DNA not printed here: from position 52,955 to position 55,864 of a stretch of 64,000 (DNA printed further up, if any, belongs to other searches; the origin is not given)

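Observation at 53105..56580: Single-polypeptide fusion of arginine decarboxylase and agmatine deiminase, followed by aguB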

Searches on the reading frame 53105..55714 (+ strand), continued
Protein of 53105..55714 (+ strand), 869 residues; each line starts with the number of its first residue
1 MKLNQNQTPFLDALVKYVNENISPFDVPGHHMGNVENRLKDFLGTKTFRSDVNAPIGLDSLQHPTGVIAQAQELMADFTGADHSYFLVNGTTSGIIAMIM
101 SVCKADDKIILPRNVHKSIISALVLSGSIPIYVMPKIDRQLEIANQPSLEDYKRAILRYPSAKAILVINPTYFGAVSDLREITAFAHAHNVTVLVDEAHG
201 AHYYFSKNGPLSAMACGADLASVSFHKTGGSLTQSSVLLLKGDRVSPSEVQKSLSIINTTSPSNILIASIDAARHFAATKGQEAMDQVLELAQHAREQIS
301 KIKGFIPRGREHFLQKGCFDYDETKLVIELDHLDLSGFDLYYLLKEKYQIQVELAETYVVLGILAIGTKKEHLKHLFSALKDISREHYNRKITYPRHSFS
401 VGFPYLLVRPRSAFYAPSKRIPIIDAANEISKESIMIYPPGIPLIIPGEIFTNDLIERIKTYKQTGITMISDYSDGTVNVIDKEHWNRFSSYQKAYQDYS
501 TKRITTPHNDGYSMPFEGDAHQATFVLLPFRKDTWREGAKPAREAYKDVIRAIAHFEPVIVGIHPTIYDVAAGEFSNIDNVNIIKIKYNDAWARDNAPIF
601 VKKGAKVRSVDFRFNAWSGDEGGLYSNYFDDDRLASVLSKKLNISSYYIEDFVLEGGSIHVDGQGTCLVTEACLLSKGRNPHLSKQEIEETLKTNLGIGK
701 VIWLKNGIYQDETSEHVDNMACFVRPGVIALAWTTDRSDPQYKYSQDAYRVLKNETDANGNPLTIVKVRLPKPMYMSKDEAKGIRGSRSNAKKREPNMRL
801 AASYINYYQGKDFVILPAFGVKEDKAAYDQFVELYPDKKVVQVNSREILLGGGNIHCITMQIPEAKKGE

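Call 5: find_homologous_proteins(query=window:53105-55714:+, max_evalue=1e-10)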
Query window:53105-55714:+ (869 aa): 7940 proteins with E <= 1e-10 among 8000 candidates; the best 120 are listed.
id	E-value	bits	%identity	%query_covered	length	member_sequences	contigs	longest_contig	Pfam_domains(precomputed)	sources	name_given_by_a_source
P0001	0.0e+0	1860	92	100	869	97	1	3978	PF00155.28,PF00266.26,PF03711.21,PF04371.21,PF01212.28,PF01041.24,PF01276.27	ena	-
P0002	0.0e+0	1804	88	100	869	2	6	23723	PF00155.28,PF00266.26,PF03711.21,PF04371.21,PF01212.28,PF01041.24,PF01276.27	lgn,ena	-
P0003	0.0e+0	1790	88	100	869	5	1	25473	PF00155.28,PF00266.26,PF03711.21,PF04371.21,PF01212.28,PF01041.24,PF01276.27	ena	-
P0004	0.0e+0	1787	87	100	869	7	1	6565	PF00155.28,PF00266.26,PF03711.21,PF04371.21,PF01212.28,PF01041.24,PF01276.27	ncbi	-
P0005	0.0e+0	1777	87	100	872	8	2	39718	PF00155.28,PF00266.26,PF03711.21,PF04371.21,PF01041.24,PF01276.27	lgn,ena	-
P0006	0.0e+0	1775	86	100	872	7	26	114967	PF00155.28,PF00266.26,PF03711.21,PF04371.21,PF01212.28,PF01053.27,PF01041.24,PF01276.27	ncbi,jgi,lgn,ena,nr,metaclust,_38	ncbi:MAG: agmatine deiminase [Erysipelotrichia bacterium]|jgi:lysine decarboxylase|nr:agmatine deimi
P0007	0.0e+0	1762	86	100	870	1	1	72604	PF00155.28,PF00266.26,PF03711.21,PF04371.21,PF01212.28,PF01041.24,PF01276.27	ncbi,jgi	ncbi:MAG: agmatine deiminase [Bacilli bacterium]|jgi:lysine decarboxylase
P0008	0.0e+0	1762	85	100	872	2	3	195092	PF00155.28,PF00266.26,PF03711.21,PF04371.21,PF01212.28,PF01041.24,PF01276.27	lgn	-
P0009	0.0e+0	1759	85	100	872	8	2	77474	PF00155.28,PF00266.26,PF03711.21,PF04371.21,PF01212.28,PF01053.27,PF01041.24,PF01276.27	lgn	-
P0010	0.0e+0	1724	85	100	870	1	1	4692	PF00155.28,PF00266.26,PF03711.21,PF04371.21,PF01212.28,PF01041.24,PF01276.27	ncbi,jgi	ncbi:MAG: agmatine deiminase [Bacilli bacterium]|jgi:lysine decarboxylase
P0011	0.0e+0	1667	82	99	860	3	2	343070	PF00155.28,PF00266.26,PF03711.21,PF04371.21,PF01041.24,PF01276.27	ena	-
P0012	0.0e+0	1375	66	100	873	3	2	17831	PF00155.28,PF00266.26,PF03711.21,PF04371.21,PF01053.27,PF01041.24,PF01276.27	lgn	-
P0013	0.0e+0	1365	65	99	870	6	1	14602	PF00155.28,PF00266.26,PF03711.21,PF04371.21,PF01041.24,PF01276.27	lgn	-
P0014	0.0e+0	1362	66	99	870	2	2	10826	PF00155.28,PF00266.26,PF03711.21,PF04371.21,PF01041.24,PF01276.27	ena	-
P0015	0.0e+0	1349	65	99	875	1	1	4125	PF00155.28,PF00266.26,PF03711.21,PF04371.21,PF01041.24,PF01276.27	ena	-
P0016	0.0e+0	1348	65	99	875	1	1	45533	PF00155.28,PF00266.26,PF03711.21,PF04371.21,PF01041.24,PF01276.27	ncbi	-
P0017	0.0e+0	1347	65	99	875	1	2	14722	PF00155.28,PF00266.26,PF03711.21,PF04371.21,PF01041.24,PF01276.27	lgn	-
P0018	0.0e+0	1347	65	99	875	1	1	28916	PF00155.28,PF00266.26,PF03711.21,PF04371.21,PF01041.24,PF01276.27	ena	-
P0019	0.0e+0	1346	65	99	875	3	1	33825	PF00155.28,PF00266.26,PF03711.21,PF04371.21,PF01041.24,PF01276.27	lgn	-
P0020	0.0e+0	1345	65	100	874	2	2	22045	PF00155.28,PF00266.26,PF03711.21,PF04371.21,PF01041.24,PF01276.27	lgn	-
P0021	0.0e+0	1345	66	99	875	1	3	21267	PF00155.28,PF00266.26,PF03711.21,PF04371.21,PF01041.24,PF01276.27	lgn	-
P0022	0.0e+0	1344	64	99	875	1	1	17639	PF00155.28,PF00266.26,PF03711.21,PF04371.21,PF01041.24,PF01276.27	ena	-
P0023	0.0e+0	1343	64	99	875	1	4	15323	PF00155.28,PF00266.26,PF03711.21,PF04371.21,PF01041.24,PF01276.27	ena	-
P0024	0.0e+0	1341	65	99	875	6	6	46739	PF00155.28,PF00266.26,PF03711.21,PF04371.21,PF01041.24,PF01276.27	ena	-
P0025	0.0e+0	1340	64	99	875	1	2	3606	PF00155.28,PF00266.26,PF03711.21,PF04371.21,PF01041.24,PF01276.27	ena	-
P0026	0.0e+0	1340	64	99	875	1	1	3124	PF00155.28,PF00266.26,PF03711.21,PF04371.21,PF01041.24,PF01276.27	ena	-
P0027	0.0e+0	1340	65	99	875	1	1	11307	PF00155.28,PF00266.26,PF03711.21,PF04371.21,PF01041.24,PF01276.27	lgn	-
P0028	0.0e+0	1339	64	99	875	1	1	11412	PF00155.28,PF00266.26,PF03711.21,PF04371.21,PF01041.24,PF01276.27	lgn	-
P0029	0.0e+0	1337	64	99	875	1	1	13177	PF00155.28,PF00266.26,PF03711.21,PF04371.21,PF01041.24,PF01276.27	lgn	-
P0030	0.0e+0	1337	64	99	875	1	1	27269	PF00155.28,PF00266.26,PF03711.21,PF04371.21,PF01041.24,PF01276.27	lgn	-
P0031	0.0e+0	1335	65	99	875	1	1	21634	PF00155.28,PF00266.26,PF03711.21,PF04371.21,PF01041.24,PF01276.27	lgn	-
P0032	0.0e+0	1335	65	99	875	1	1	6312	PF00155.28,PF00266.26,PF03711.21,PF04371.21,PF01041.24,PF01276.27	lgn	-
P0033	0.0e+0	1334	65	99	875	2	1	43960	PF00155.28,PF00266.26,PF03711.21,PF04371.21,PF01041.24,PF01276.27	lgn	-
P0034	0.0e+0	1334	65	99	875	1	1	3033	PF00155.28,PF00266.26,PF03711.21,PF04371.21,PF01041.24,PF01276.27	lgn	-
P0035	0.0e+0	1333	65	100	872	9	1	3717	PF00155.28,PF00266.26,PF03711.21,PF04371.21,PF01041.24,PF01276.27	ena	-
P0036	0.0e+0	1332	65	99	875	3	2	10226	PF00155.28,PF00266.26,PF03711.21,PF04371.21,PF01041.24,PF01276.27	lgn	-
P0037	0.0e+0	1332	64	99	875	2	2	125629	PF00155.28,PF00266.26,PF03711.21,PF04371.21,PF01053.27,PF01041.24,PF01276.27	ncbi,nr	ncbi:MAG: agmatine deiminase [Bacilli bacterium]|nr:agmatine deiminase [Bacilli bacterium]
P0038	0.0e+0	1332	65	99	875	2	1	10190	PF00155.28,PF00266.26,PF03711.21,PF04371.21,PF01041.24,PF01276.27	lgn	-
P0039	0.0e+0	1332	64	99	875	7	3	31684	PF00155.28,PF00266.26,PF03711.21,PF04371.21,PF01041.24,PF01276.27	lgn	-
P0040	0.0e+0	1332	64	99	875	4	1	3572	PF00155.28,PF00266.26,PF03711.21,PF04371.21,PF01053.27,PF01041.24,PF01276.27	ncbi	-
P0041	0.0e+0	1331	64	99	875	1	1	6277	PF00155.28,PF00266.26,PF03711.21,PF04371.21,PF01041.24,PF01276.27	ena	-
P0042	0.0e+0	1331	63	99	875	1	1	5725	PF00155.28,PF00266.26,PF03711.21,PF04371.21,PF01212.28,PF01041.24,PF01276.27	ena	-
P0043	0.0e+0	1330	65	99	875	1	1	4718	PF00155.28,PF00266.26,PF03711.21,PF04371.21,PF01212.28,PF01041.24,PF01276.27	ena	-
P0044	0.0e+0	1330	64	100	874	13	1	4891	PF00155.28,PF03711.21,PF04371.21,PF01053.27,PF01041.24,PF01276.27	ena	-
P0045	0.0e+0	1330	64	99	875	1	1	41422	PF00155.28,PF00266.26,PF03711.21,PF04371.21,PF01041.24,PF01276.27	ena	-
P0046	0.0e+0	1330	64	99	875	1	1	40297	PF00155.28,PF00266.26,PF03711.21,PF04371.21,PF01041.24,PF01276.27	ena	-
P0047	0.0e+0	1329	64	99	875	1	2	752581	PF00155.28,PF00266.26,PF03711.21,PF04371.21,PF01041.24,PF01276.27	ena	-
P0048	0.0e+0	1329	65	99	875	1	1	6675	PF00155.28,PF00266.26,PF03711.21,PF04371.21,PF01041.24,PF01276.27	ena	-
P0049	0.0e+0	1329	64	99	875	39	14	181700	PF00155.28,PF00266.26,PF03711.21,PF04371.21,PF01041.24,PF01276.27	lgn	-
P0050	0.0e+0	1328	64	99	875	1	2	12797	PF00155.28,PF00266.26,PF03711.21,PF04371.21,PF01041.24,PF01276.27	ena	-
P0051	0.0e+0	1328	65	100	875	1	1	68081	PF00155.28,PF00266.26,PF03711.21,PF04371.21,PF01053.27,PF01041.24,PF01276.27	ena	-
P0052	0.0e+0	1328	64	99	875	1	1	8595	PF00155.28,PF00266.26,PF03711.21,PF04371.21,PF01053.27,PF01041.24,PF01276.27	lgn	-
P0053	0.0e+0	1327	64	99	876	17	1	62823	PF00155.28,PF00266.26,PF03711.21,PF04371.21,PF01041.24,PF01276.27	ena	-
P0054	0.0e+0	1327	65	100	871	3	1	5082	PF00155.28,PF03711.21,PF04371.21,PF01053.27,PF01041.24,PF01276.27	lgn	-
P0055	0.0e+0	1326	65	100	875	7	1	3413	PF19420.6,PF00155.28,PF03711.21,PF04371.21,PF01041.24,PF01276.27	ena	-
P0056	0.0e+0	1326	65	100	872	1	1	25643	PF00155.28,PF03711.21,PF04371.21,PF01053.27,PF01041.24,PF01276.27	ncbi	-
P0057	0.0e+0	1325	64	100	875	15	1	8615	PF00155.28,PF00266.26,PF03711.21,PF04371.21,PF01212.28,PF01041.24,PF01276.27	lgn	-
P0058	0.0e+0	1325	64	99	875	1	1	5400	PF00155.28,PF00266.26,PF03711.21,PF04371.21,PF01212.28,PF01053.27,PF01041.24,PF01276.27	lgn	-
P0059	0.0e+0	1324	64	99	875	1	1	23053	PF00155.28,PF00266.26,PF03711.21,PF04371.21,PF01041.24,PF01276.27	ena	-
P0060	0.0e+0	1324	64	99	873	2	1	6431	PF00155.28,PF00266.26,PF03711.21,PF04371.21,PF01041.24,PF01276.27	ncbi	-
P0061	0.0e+0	1324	65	99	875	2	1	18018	PF00155.28,PF00266.26,PF03711.21,PF04371.21,PF01041.24,PF01276.27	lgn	-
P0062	0.0e+0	1323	64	99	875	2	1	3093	PF00155.28,PF03711.21,PF04371.21,PF01212.28,PF01041.24,PF01276.27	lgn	-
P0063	0.0e+0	1323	64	99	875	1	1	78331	PF00155.28,PF00266.26,PF03711.21,PF04371.21,PF01212.28,PF01053.27,PF01041.24,PF01276.27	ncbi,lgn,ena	-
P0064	0.0e+0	1322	64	99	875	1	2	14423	PF00155.28,PF00266.26,PF03711.21,PF04371.21,PF01041.24,PF01276.27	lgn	-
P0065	0.0e+0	1322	64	99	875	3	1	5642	PF00155.28,PF00266.26,PF03711.21,PF04371.21,PF01041.24,PF01276.27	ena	-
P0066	0.0e+0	1321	64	100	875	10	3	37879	PF00155.28,PF00266.26,PF03711.21,PF04371.21,PF01041.24,PF01276.27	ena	-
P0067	0.0e+0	1321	64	100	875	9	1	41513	PF00155.28,PF00266.26,PF03711.21,PF04371.21,PF01053.27,PF01041.24,PF01276.27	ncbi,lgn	-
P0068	0.0e+0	1320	64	99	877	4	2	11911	PF00155.28,PF00266.26,PF03711.21,PF04371.21,PF01041.24,PF01276.27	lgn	-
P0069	0.0e+0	1320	64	99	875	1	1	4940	PF00155.28,PF00266.26,PF03711.21,PF04371.21,PF01041.24,PF01276.27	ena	-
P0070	0.0e+0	1320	64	100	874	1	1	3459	PF00155.28,PF00266.26,PF03711.21,PF04371.21,PF01041.24,PF01276.27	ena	-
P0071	0.0e+0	1319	65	100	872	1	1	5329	PF00155.28,PF00266.26,PF03711.21,PF04371.21,PF01041.24,PF01276.27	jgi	-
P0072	0.0e+0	1319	64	99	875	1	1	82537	PF00155.28,PF00266.26,PF03711.21,PF04371.21,PF01041.24,PF01276.27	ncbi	-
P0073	0.0e+0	1319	64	99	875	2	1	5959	PF00155.28,PF00266.26,PF03711.21,PF04371.21,PF01041.24,PF01276.27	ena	-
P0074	0.0e+0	1318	65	99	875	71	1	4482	PF00155.28,PF00266.26,PF03711.21,PF04371.21,PF01053.27,PF01041.24,PF01276.27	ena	-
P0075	0.0e+0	1318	64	100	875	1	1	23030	PF00155.28,PF00266.26,PF03711.21,PF04371.21,PF01041.24,PF01276.27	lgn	-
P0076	0.0e+0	1317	64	100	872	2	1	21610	PF00155.28,PF03711.21,PF04371.21,PF01053.27,PF01041.24,PF01276.27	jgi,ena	-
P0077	0.0e+0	1317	64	100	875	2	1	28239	PF00155.28,PF00266.26,PF03711.21,PF04371.21,PF01053.27,PF01041.24,PF01276.27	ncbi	-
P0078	0.0e+0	1317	64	100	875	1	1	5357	PF00155.28,PF00266.26,PF03711.21,PF04371.21,PF01041.24,PF01276.27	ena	-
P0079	0.0e+0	1316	64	100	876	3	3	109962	PF00155.28,PF00266.26,PF03711.21,PF04371.21,PF01212.28,PF01041.24,PF01276.27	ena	-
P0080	0.0e+0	1315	64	100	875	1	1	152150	PF00155.28,PF00266.26,PF03711.21,PF04371.21,PF01041.24,PF01276.27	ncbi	-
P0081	0.0e+0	1315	64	100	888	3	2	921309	PF00155.28,PF00266.26,PF03711.21,PF04371.21,PF01212.28,PF01041.24,PF01276.27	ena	-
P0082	0.0e+0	1315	65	99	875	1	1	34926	PF00155.28,PF00266.26,PF03711.21,PF04371.21,PF01041.24,PF01276.27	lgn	-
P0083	0.0e+0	1315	64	99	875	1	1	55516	PF00155.28,PF00266.26,PF03711.21,PF04371.21,PF01041.24,PF01276.27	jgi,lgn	-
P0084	0.0e+0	1315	64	99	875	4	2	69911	PF00155.28,PF00266.26,PF03711.21,PF04371.21,PF01041.24,PF01276.27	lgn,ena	-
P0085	0.0e+0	1315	63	100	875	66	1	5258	PF00155.28,PF00266.26,PF03711.21,PF04371.21,PF01041.24,PF01276.27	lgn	-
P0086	0.0e+0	1314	63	99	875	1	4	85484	PF00155.28,PF00266.26,PF03711.21,PF04371.21,PF01041.24,PF01276.27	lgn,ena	-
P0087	0.0e+0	1314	63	99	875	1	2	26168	PF00155.28,PF00266.26,PF03711.21,PF04371.21,PF01053.27,PF01041.24,PF01276.27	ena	-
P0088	0.0e+0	1314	64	100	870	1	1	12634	PF00155.28,PF00266.26,PF03711.21,PF04371.21,PF01212.28,PF01041.24,PF01276.27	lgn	-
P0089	0.0e+0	1314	64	100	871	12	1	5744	PF00155.28,PF03711.21,PF04371.21,PF01041.24,PF01276.27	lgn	-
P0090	0.0e+0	1313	64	100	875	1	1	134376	PF00155.28,PF00266.26,PF03711.21,PF04371.21,PF01053.27,PF01041.24,PF01276.27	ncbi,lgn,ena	-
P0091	0.0e+0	1313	64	99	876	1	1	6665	PF00155.28,PF00266.26,PF03711.21,PF04371.21,PF01041.24,PF01276.27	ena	-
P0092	0.0e+0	1313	65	99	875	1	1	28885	PF00155.28,PF00266.26,PF03711.21,PF04371.21,PF01212.28,PF01041.24,PF01276.27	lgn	-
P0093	0.0e+0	1311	63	99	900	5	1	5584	PF00155.28,PF03711.21,PF04371.21,PF01041.24,PF01276.27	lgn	-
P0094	0.0e+0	1311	64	100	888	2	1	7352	PF00155.28,PF00266.26,PF03711.21,PF04371.21,PF01212.28,PF01041.24,PF01276.27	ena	-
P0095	0.0e+0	1309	64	99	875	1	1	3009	PF00155.28,PF00266.26,PF03711.21,PF04371.21,PF01053.27,PF01041.24,PF01276.27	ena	-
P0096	0.0e+0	1309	64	99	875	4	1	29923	PF00155.28,PF00266.26,PF03711.21,PF04371.21,PF01041.24,PF01276.27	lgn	-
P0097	0.0e+0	1308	64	99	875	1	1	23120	PF00155.28,PF00266.26,PF03711.21,PF04371.21,PF01041.24,PF01276.27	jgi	-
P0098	0.0e+0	1308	63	100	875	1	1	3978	PF00155.28,PF00266.26,PF03711.21,PF04371.21,PF01041.24,PF01276.27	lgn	-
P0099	0.0e+0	1307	63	99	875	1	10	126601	PF00155.28,PF00266.26,PF03711.21,PF04371.21,PF01041.24,PF01276.27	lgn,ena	-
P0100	0.0e+0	1306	63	100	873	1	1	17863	PF00155.28,PF00266.26,PF03711.21,PF04371.21,PF01041.24,PF01276.27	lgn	-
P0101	0.0e+0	1306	64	99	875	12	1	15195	PF00155.28,PF00266.26,PF03711.21,PF04371.21,PF01041.24,PF01276.27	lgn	-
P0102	0.0e+0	1306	64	99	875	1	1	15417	PF00155.28,PF00266.26,PF03711.21,PF04371.21,PF01041.24,PF01276.27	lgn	-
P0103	0.0e+0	1306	62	100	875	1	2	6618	PF00155.28,PF00266.26,PF03711.21,PF04371.21,PF01212.28,PF01041.24,PF01276.27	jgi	-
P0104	0.0e+0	1306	64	99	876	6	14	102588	PF00155.28,PF00266.26,PF03711.21,PF04371.21,PF01041.24,PF01276.27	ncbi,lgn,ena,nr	ncbi:MAG TPA: agmatine deiminase [Firmicutes bacterium]|nr:agmatine deiminase [Bacillota bacterium]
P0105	0.0e+0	1306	63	100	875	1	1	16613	PF00155.28,PF00266.26,PF03711.21,PF04371.21,PF01212.28,PF01041.24,PF01276.27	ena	-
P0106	0.0e+0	1305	63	99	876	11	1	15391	PF00155.28,PF00266.26,PF03711.21,PF04371.21,PF01041.24,PF01276.27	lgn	-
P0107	0.0e+0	1305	64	100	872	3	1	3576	PF00155.28,PF00266.26,PF03711.21,PF04371.21,PF01212.28,PF01053.27,PF01041.24,PF01276.27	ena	-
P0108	0.0e+0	1305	63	100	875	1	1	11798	PF00155.28,PF00266.26,PF03711.21,PF04371.21,PF01212.28,PF01041.24,PF01276.27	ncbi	-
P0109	0.0e+0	1304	63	99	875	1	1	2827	PF00155.28,PF00266.26,PF03711.21,PF04371.21,PF01041.24,PF01276.27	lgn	-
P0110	0.0e+0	1303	63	100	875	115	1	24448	PF00155.28,PF00266.26,PF03711.21,PF04371.21,PF01212.28,PF01041.24,PF01276.27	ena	-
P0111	0.0e+0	1303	63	100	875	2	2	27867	PF00155.28,PF00266.26,PF03711.21,PF04371.21,PF01041.24,PF01276.27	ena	-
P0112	0.0e+0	1303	62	100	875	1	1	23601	PF00155.28,PF00266.26,PF03711.21,PF04371.21,PF01212.28,PF01041.24,PF01276.27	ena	-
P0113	0.0e+0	1302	64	99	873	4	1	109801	PF00155.28,PF03711.21,PF04371.21,PF01041.24,PF01276.27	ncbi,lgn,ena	-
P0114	0.0e+0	1302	62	100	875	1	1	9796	PF00155.28,PF00266.26,PF03711.21,PF04371.21,PF01212.28,PF01041.24,PF01276.27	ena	-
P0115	0.0e+0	1302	64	99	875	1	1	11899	PF00155.28,PF00266.26,PF03711.21,PF04371.21,PF01041.24,PF01276.27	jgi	-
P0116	0.0e+0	1301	63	100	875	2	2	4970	PF00155.28,PF00266.26,PF03711.21,PF04371.21,PF01041.24,PF01276.27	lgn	-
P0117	0.0e+0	1301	62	100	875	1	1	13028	PF00155.28,PF00266.26,PF03711.21,PF04371.21,PF01212.28,PF01041.24,PF01276.27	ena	-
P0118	0.0e+0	1301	62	100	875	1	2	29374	PF00155.28,PF00266.26,PF03711.21,PF04371.21,PF01212.28,PF01041.24,PF01276.27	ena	-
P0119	0.0e+0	1301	62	100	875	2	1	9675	PF00155.28,PF00266.26,PF03711.21,PF04371.21,PF01041.24,PF01276.27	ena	-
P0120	0.0e+0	1301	63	100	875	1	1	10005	PF00155.28,PF00266.26,PF03711.21,PF04371.21,PF01041.24,PF01276.27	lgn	-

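Call 24: search_protein_representatives(protein=window:53105-55714:+)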
Query: 869 residues. Proteins with E-value up to 0.001 (for the whole library): 15565; up to 1e-10: 9246; up to 1e-30: 3868. The best 150 are listed.
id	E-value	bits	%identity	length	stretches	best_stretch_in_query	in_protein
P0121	0.0e+00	1125.9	56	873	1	6-865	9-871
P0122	4.6e-219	746.0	56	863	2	5-514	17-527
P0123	2.0e-194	664.5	57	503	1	370-865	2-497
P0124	3.4e-147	508.3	63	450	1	2-359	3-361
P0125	5.1e-136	471.3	48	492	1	4-486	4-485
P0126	9.1e-127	440.7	46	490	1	5-473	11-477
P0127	1.2e-124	433.7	44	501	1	4-490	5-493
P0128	1.3e-120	420.3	45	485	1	2-464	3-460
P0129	3.5e-119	415.6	44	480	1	4-481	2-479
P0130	6.8e-119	414.6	44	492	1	2-471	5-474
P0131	3.4e-118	412.3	42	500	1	4-480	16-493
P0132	3.2e-116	405.8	43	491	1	4-472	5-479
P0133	4.4e-116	405.3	42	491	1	4-482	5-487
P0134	1.3e-113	397.2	41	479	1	3-481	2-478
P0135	2.0e-113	396.5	41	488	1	4-484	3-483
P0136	1.7e-112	393.5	44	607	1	3-471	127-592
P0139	5.0e-111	388.6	42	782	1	2-484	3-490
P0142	3.0e-108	379.5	41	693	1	5-472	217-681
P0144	2.8e-107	376.2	50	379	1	510-865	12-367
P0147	1.3e-105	370.7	50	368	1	510-867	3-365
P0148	2.2e-105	370.0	40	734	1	3-464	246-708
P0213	8.6e-87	308.5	44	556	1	512-868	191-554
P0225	2.1e-85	303.8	46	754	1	504-868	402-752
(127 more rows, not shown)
